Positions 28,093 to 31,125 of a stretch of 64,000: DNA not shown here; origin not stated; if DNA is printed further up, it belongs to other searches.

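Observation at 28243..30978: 911-aa orphan protein hiding a class III nucleotidyl-cyclase-like catalytic core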

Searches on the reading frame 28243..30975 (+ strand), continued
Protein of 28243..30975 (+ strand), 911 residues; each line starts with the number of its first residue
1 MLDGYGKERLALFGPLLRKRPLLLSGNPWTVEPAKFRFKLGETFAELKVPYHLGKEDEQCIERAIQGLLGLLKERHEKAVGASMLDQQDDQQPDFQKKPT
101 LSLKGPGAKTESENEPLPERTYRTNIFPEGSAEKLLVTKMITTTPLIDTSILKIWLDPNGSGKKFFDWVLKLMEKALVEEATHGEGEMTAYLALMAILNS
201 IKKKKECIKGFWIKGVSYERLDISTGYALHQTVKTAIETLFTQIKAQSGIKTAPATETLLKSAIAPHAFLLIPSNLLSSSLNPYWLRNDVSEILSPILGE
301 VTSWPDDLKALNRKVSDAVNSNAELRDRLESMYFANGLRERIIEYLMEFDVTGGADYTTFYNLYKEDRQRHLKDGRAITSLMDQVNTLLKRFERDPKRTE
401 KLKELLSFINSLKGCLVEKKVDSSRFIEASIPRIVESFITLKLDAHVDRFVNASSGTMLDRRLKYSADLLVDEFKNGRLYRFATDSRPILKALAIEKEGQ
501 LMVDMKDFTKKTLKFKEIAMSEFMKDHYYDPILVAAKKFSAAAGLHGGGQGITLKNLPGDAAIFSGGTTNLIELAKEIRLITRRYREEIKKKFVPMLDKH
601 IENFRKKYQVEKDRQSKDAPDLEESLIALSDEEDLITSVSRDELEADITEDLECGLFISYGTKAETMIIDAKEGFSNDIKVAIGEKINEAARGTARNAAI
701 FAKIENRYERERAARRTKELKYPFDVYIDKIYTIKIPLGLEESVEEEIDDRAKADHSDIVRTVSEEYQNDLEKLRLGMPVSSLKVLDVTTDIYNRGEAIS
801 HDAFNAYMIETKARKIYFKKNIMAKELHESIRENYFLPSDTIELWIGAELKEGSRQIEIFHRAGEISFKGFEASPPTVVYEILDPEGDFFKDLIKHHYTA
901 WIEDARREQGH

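Call 26: find_homologous_proteins(query=A2, max_evalue=0.001)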
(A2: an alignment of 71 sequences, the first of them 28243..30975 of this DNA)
Query A2 (71 sequences) (911 aa, profile of the alignment): 11 proteins with E <= 0.001 among 8000 candidates.
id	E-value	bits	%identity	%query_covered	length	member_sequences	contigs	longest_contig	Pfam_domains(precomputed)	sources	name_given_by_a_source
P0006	0.0e+0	1043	42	99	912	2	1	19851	-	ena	-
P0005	1.3e-292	992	41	100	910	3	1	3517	-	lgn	-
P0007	3.2e-289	980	42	100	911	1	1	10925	-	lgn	-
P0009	1.4e-286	972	40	100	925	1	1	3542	-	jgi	jgi:hypothetical protein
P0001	1.9e-283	961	100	100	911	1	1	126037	-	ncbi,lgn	-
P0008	2.8e-281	954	40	99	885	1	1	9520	-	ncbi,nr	ncbi:MAG: hypothetical protein HY880_04095 [Deltaproteobacteria bacterium]|nr:hypothetical protein [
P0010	2.7e-279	948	40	100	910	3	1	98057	-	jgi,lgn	jgi:hypothetical protein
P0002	4.9e-266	904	47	99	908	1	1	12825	-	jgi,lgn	jgi:hypothetical protein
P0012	8.8e-265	899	37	100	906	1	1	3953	-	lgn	-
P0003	4.4e-262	891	47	99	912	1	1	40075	-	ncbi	-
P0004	4.1e-257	874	46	100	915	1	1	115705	-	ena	-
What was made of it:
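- Tried and rejected: The profile search of the word-indexed database with 71 sequences returned only the 11 proteins already known, so one capped search was wasted (call 26).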

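Call 47: find_encoding_contigs(protein=P0001, flank=1000, max_places=2)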
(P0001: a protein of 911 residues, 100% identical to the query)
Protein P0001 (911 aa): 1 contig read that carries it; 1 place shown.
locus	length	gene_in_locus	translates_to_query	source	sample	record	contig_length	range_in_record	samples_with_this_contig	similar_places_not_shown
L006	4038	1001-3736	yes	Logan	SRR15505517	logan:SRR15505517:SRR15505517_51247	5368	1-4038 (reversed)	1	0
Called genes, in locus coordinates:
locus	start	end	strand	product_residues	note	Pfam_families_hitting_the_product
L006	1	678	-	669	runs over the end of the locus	?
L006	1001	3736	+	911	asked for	-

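Call 48: find_related_loci(query=A1, collection=genome_contigs, flank=6000)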
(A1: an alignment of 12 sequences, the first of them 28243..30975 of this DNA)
Query A1 (911 aa) in genome_contigs; peptide patterns used: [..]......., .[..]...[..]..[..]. (x = any residue, [..] = any of these).
170 stretches matched a pattern; 78 encode a relative of the query (tblastn E <= 1e-3); 75 distinct loci.
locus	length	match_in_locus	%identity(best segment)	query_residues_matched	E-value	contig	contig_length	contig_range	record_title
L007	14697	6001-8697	46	1-907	0e+0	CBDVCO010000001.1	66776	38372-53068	MAG TPA_asm: uncultured bacterium isolate SRR22302368_binner123_Refined_21 genome assembly, contig: ERZ25747235.70, whol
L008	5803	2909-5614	42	1-906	0e+0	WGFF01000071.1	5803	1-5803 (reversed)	MAG: Deltaproteobacteria bacterium isolate S146_73 k151_26815, whole genome shotgun sequence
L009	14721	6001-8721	41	1-910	0e+0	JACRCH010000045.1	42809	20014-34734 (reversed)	MAG: Deltaproteobacteria bacterium isolate NC_groundwater_1641_Pr3_B-0.1um_55_74 SR-2_scaffold_141_891126, whole genome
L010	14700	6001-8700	42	1-910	0e+0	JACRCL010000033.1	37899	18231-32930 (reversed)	MAG: Deltaproteobacteria bacterium isolate NC_groundwater_1645_Pr3_B-0.1um_57_199 SR-2_scaffold_141_3891581, whole genom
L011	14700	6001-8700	42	1-907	0e+0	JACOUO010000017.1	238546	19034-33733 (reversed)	MAG: Deltaproteobacteria bacterium isolate NC_groundwater_74_Ag_B-0.1um_47_27 GD18-4_B1_scaffold_667284, whole genome sh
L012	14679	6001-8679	41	1-902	0e+0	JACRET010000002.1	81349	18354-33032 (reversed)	MAG: Deltaproteobacteria bacterium isolate NC_groundwater_1706_Pr3_B-0.1um_52_15 SR-2_scaffold_141_57917, whole genome s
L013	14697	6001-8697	39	2-909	0e+0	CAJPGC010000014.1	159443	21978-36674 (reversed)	uncultured bacterium isolate BACT1 genome assembly, contig: CONTIG_14, whole genome shotgun sequence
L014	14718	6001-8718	41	1-907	0e+0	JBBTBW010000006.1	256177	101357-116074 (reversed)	MAG: Deltaproteobacteria bacterium isolate H41-bin279_1 H41_bin279_1_000000000006, whole genome shotgun sequence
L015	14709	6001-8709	42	1-907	0e+0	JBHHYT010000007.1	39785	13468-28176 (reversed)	MAG: Thermodesulfobacteriota bacterium isolate Maj_2_bin.32 NODE_319_length_39785_cov_7.263982, whole genome shotgun seq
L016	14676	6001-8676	40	2-902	0e+0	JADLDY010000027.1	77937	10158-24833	MAG: Deltaproteobacteria bacterium isolate SJ296 c_000000474896, whole genome shotgun sequence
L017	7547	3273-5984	40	1-906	0e+0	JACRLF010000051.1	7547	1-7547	MAG: Deltaproteobacteria bacterium isolate NC_groundwater_1874_Pr3_B-0.1um_57_17 SR2-18-B1_coassembly_79130, whole genom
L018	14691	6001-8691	39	2-907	0e+0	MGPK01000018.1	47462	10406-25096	MAG: Deltaproteobacteria bacterium GWA2_54_12 gwa2_scaffold_2333, whole genome shotgun sequence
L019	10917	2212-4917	40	1-909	0e+0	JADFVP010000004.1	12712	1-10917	MAG: Proteobacteria bacterium isolate C1.bin.21 k83_98704, whole genome shotgun sequence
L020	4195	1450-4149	40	2-911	0e+0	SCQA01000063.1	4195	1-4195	MAG: bacterium isolate DP16D_bin.2 DP16D_bin.2-25180, whole genome shotgun sequence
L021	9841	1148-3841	42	1-909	0e+0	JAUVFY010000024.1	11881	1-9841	MAG: Deltaproteobacteria bacterium isolate CSMAG_362 CSMAG_362_k127_6160468_length_11881_cov_20.0373, whole genome shotg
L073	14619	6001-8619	26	34-897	4e-69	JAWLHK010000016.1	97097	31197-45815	MAG: bacterium isolate 30dZY2.bin.61 NODE_403_length_97097_cov_6.058970, whole genome shotgun sequence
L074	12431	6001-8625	27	35-902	5e-69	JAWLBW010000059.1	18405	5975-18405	MAG: bacterium isolate 15dZY3.bin.127 NODE_3403_length_18405_cov_3.442314, whole genome shotgun sequence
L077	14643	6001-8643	31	4-911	5e-49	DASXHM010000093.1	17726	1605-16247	MAG TPA_asm: Myxococcales bacterium isolate SMAG_U5193 k141_2627970, whole genome shotgun sequence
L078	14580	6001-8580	29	5-905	2e-99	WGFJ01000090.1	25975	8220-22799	MAG: Deltaproteobacteria bacterium isolate S146_80 k151_469528, whole genome shotgun sequence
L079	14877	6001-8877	28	36-906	3e-51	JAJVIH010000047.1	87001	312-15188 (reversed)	MAG: Myxococcota bacterium isolate Bin_71R c_000000001128, whole genome shotgun sequence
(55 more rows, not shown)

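Call 60: search_protein_families(library=pfam, proteins=[L079:4214-5875:+, L079:9097-9426:+, L077:5106-5450:+, L077:5450-6205:+, L073:4686-5960:-, L073:8691-9842:-, L074:4620-5789:-, L074:8762-9853:-, L078:5157-5912:-, L078:8561-9394:-], max_evalue=0.001)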
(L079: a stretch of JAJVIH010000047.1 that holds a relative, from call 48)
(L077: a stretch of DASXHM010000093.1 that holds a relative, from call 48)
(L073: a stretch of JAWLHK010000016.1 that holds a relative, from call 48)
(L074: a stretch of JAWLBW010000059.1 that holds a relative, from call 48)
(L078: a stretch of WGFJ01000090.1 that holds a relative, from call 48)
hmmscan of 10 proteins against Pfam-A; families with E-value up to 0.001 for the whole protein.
L079:4214-5875:+ (554 aa): 1 family
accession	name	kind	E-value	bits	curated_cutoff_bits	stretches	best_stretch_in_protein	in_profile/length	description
PF00188.32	CAP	-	1.5e-16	61.7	21.1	1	303-415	2-114/117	Cysteine-rich secretory protein family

L079:9097-9426:+ (110 aa): 0 families

L077:5106-5450:+ (115 aa): 0 families

L077:5450-6205:+ (252 aa): 0 families

L073:4686-5960:- (425 aa): 0 families

L073:8691-9842:- (384 aa): 2 families
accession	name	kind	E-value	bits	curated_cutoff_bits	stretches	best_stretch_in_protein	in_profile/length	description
PF01636.29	APH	-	7.2e-27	95.1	23.2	1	61-302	3-230/239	Phosphotransferase enzyme family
PF19974.5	TCAD9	-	3.1e-05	23.8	40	1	229-366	283-402/429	Ternary complex associated domain 9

L074:4620-5789:- (390 aa): 1 family
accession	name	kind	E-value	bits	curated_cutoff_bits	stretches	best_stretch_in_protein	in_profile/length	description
PF01177.27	Asp_Glu_race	-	4.4e-25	89.1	31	1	144-337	17-208/211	Asp/Glu/Hydantoin racemase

L074:8762-9853:- (364 aa): 1 family
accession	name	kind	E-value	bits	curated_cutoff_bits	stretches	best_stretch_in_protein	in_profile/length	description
PF01636.29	APH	-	3.6e-29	102.7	23.2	1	41-285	2-231/239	Phosphotransferase enzyme family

L078:5157-5912:- (252 aa): 4 families
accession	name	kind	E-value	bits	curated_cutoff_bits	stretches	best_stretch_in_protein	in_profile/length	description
PF12706.13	Lactamase_B_2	-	8e-40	137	27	1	46-223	2-199/200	Beta-lactamase superfamily domain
PF00753.33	Lactamase_B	-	4.4e-10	40.2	22.7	1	35-87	6-64/196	Metallo-beta-lactamase superfamily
PF13483.12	Lactamase_B_3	-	5.7e-05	23.6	24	1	35-221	7-158/160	Beta-lactamase superfamily domain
PF23023.1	Anti-Pycsar_Apyc1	-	0.0005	20.1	50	1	37-91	22-77/250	Anti-Pycsar protein Apyc1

L078:8561-9394:- (278 aa): 4 families
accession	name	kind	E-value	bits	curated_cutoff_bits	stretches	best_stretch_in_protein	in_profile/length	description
PF00733.27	Asn_synthase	-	2.8e-06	27.7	21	1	15-82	14-81/354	Asparagine synthase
PF06508.19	QueC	-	3e-05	24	22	1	23-81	4-61/210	Queuosine biosynthesis protein QueC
PF02540.23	NAD_synthase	-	8.4e-05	22.2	21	1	20-76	20-77/242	NAD synthase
PF01171.26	ATP_bind_3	-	0.00073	19.7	27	0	21-63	2-44/182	PP-loop family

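Call 73: search_protein_families(library=pfam, alignment_id=A4, max_evalue=0.01)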
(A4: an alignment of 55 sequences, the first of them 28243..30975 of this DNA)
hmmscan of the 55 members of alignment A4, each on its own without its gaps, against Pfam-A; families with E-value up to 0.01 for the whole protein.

A. member 1, window:28243-30975:+ (911 aa): 0 families

B. families by the number of members that match (of 55 scanned): 0 families
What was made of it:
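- Tried and rejected: 55 members against Pfam gave nothing (call 73).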

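Call 81: find_homologous_proteins(query=P0104, max_evalue=0.00001)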
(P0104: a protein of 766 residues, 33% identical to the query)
Query P0104 (766 aa): 10 proteins with E <= 0.00001 among 8000 candidates.
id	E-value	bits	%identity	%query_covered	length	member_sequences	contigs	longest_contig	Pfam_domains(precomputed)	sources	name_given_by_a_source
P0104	0.0e+0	1693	100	100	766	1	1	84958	-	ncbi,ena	-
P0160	5.1e-200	685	44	99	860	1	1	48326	-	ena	-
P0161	5.1e-192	658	43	99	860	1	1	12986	-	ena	-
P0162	1.0e-190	654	43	99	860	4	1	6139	-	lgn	-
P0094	7.6e-187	641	39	100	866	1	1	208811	-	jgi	jgi:hypothetical protein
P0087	5.3e-186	638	42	99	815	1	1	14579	-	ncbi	-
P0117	2.3e-183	630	44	100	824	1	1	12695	-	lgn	-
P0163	2.1e-157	544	53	69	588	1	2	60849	-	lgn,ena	-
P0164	7.0e-137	476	40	69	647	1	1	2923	-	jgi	jgi:hypothetical protein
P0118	1.7e-123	432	45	65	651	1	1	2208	-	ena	-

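Call 82: find_encoding_contigs(protein=P0104, flank=8000, max_places=2)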
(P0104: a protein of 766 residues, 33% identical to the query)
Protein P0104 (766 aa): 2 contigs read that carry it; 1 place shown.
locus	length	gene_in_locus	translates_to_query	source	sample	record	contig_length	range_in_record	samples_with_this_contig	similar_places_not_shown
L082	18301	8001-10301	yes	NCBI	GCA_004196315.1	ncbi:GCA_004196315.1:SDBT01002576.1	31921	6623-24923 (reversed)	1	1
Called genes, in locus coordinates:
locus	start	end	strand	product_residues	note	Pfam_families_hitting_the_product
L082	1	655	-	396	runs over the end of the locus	PF00108:Thiolase_N, PF00109:ketoacyl-synt (faint), PF02803:Thiolase_C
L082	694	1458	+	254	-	-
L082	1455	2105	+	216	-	-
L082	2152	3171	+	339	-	PF08545:ACP_syn_III, PF08541:ACP_syn_III_C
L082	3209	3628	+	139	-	PF04014:MazE_antitoxin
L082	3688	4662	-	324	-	PF06325:PrmA, PF13847:Methyltransf_31, PF13649:Methyltransf_25 (weak), PF17286:PRMT5_C, PF22528:PRMT_C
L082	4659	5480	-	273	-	PF27840:ScmC (weak)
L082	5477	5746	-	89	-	PF05402:PqqD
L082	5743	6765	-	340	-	PF04055:Radical_SAM, PF13186:SPASM (weak)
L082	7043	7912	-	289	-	PF01063:Aminotran_4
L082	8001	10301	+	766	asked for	-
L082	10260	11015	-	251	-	PF03167:UDG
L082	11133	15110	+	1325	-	PF00008:EGF (faint), PF07974:EGF_2 (faint), PF12947:EGF_3 (faint), PF23106:EGF_Teneurin (faint), PF03415:Peptidase_C11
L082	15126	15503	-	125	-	PF01963:TraB_PrgY_gumN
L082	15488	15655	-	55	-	-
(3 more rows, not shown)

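Call 83: find_encoding_contigs(protein=P0094, flank=8000, max_places=2)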
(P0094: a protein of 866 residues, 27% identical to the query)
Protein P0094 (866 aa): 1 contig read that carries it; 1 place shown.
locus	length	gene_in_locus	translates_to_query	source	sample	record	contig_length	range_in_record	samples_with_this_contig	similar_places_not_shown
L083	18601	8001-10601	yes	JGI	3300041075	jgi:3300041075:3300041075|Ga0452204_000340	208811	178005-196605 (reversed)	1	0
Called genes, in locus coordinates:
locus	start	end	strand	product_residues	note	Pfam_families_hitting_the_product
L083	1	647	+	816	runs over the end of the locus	-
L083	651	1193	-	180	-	-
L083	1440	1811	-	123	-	-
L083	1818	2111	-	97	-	-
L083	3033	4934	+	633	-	-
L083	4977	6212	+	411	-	PF07690:MFS_1, PF12832:MFS_1_like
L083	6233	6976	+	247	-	PF02517:Rce1-like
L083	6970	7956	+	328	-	PF01073:3Beta_HSD, PF01370:Epimerase, PF02719:Polysacc_synt_2, PF04321:RmlD_sub_bind, PF05368:NmrA, PF07993:NAD_binding_4, PF13460:NAD_binding_10, PF16363:GDP_Man_Dehyd, +1 more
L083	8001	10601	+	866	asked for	-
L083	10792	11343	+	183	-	-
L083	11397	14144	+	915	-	PF03415:Peptidase_C11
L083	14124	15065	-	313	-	PF00579:tRNA-synt_1b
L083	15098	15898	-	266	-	PF00149:Metallophos, PF13277:YmdB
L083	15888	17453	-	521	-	PF12072:RNase_Y_N, PF00013:KH_1, PF08668:HDOD (faint), PF01966:HD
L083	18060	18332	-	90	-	PF05164:ZapA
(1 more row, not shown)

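Call 85: fold_search(model_id=the predicted structure, library=viral)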
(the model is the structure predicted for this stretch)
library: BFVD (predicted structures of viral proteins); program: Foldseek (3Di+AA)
matches with E <= 10: 305; with E <= 0.001: 0
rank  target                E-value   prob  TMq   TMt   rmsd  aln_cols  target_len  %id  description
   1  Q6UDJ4                3.2e-02  0.16  0.08  0.07  39.6       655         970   12  Inner tegument protein [Psittacid herpesvirus 1 (isolate Amazon parrot/-/97-0001/1997)]
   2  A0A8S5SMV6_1          8.5e-02  0.15  0.09  0.07  26.4       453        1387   10  RNA polymerase [Podoviridae sp. ctIKM86]
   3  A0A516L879            1.9e-01  0.07  0.08  0.06  43.2       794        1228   11  (no name in the UniProt tables at hand)
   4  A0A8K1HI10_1          2.6e-01  0.14  0.08  0.08  22.6       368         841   15  Nonstructural polyprotein [Rodent dicistro-like virus]
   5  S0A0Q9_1              3.9e-01  0.06  0.10  0.10  39.8       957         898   10  Structural protein [Cellulophaga phage phi14:2]
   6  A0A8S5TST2            4.0e-01  0.07  0.09  0.09  35.4       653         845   13  Putative tail length tape measure protein [Siphoviridae sp. ct8aS59]
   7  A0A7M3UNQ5            4.2e-01  0.09  0.07  0.11  27.6       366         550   12  ABC transporter domain-containing protein [Pyramimonas orientalis virus]
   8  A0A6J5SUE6            4.4e-01  0.11  0.07  0.11  22.0       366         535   12  Uncharacterized protein [uncultured Caudovirales phage]
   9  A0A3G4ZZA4            4.8e-01  0.11  0.09  0.18  24.9       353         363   14  Uncharacterized protein [Gaeavirus sp.]
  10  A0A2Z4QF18            5.5e-01  0.77  0.08  0.37   5.6       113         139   11  Uncharacterized protein [Erwinia phage vB_EamM_Alexandra]
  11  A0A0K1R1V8            5.7e-01  0.09  0.10  0.17  25.0       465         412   12  Glycoprotein M [Testudinid alphaherpesvirus 3]
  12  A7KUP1                6.0e-01  0.04  0.06  0.10  33.6       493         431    9  (no name in the UniProt tables at hand)
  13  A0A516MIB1            6.3e-01  0.04  0.07  0.09  31.7       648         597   13  (no name in the UniProt tables at hand)
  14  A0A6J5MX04            6.6e-01  0.05  0.06  0.10  37.0       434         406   12  Intramolecular chaperone auto-processing domain containing protein [uncultured Caudovirales phage]
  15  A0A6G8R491            6.9e-01  0.04  0.06  0.05  45.4       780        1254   12  (no name in the UniProt tables at hand)
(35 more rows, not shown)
